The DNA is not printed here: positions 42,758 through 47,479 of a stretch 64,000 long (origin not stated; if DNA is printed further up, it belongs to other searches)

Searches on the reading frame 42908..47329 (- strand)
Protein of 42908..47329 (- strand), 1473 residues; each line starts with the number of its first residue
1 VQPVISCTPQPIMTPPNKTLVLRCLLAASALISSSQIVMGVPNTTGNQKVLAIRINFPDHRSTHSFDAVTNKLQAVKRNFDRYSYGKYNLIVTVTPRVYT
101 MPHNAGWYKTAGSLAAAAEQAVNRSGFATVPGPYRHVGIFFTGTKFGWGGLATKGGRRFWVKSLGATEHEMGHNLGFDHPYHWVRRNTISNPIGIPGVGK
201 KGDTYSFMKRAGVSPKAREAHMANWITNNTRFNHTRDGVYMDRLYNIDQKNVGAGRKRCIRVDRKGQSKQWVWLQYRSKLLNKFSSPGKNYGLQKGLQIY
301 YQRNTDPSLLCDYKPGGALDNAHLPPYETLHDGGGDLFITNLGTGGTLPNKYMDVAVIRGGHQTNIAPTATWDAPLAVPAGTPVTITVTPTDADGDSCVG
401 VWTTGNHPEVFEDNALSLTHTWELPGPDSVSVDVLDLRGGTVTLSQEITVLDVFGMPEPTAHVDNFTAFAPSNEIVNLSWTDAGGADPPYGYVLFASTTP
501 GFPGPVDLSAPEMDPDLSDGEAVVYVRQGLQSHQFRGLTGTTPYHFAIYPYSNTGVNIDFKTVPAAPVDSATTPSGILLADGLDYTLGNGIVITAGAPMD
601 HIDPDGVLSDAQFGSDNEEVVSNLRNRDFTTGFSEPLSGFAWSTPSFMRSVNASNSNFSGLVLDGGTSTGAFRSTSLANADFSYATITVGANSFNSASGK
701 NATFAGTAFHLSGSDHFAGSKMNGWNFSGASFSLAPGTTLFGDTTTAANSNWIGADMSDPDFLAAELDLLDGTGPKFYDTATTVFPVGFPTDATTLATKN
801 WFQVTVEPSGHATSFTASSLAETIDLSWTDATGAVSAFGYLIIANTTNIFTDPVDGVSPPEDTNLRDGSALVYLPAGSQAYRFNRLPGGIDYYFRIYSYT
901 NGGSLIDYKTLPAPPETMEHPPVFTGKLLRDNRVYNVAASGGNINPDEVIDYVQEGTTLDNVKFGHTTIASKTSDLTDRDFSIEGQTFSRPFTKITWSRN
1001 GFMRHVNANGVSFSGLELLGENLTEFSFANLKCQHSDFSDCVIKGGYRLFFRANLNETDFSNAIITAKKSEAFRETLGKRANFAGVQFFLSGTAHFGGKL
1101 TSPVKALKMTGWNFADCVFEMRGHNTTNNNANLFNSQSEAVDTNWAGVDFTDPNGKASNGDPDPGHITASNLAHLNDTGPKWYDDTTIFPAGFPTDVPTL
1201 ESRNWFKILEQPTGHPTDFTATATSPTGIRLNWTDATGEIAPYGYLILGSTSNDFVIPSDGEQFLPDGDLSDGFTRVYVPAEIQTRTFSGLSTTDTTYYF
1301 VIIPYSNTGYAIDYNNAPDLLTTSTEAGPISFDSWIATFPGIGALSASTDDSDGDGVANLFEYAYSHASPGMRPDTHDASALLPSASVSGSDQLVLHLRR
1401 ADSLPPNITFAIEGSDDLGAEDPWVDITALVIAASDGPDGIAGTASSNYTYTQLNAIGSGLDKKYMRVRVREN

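Call 39: search_protein_families(library=pfam, proteins=[window:42908-47329:-], max_evalue=0.001)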
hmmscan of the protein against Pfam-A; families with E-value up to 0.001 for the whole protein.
window:42908-47329:- (1473 aa): 2 families
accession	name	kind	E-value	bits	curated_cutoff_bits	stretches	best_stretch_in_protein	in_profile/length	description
PF00041.27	fn3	-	2.3e-07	31.4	25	0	1215-1308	2-72/84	Fibronectin type III domain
PF17963.7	Big_9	-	0.00062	21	23.6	1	365-448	1-88/89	Bacterial Ig domain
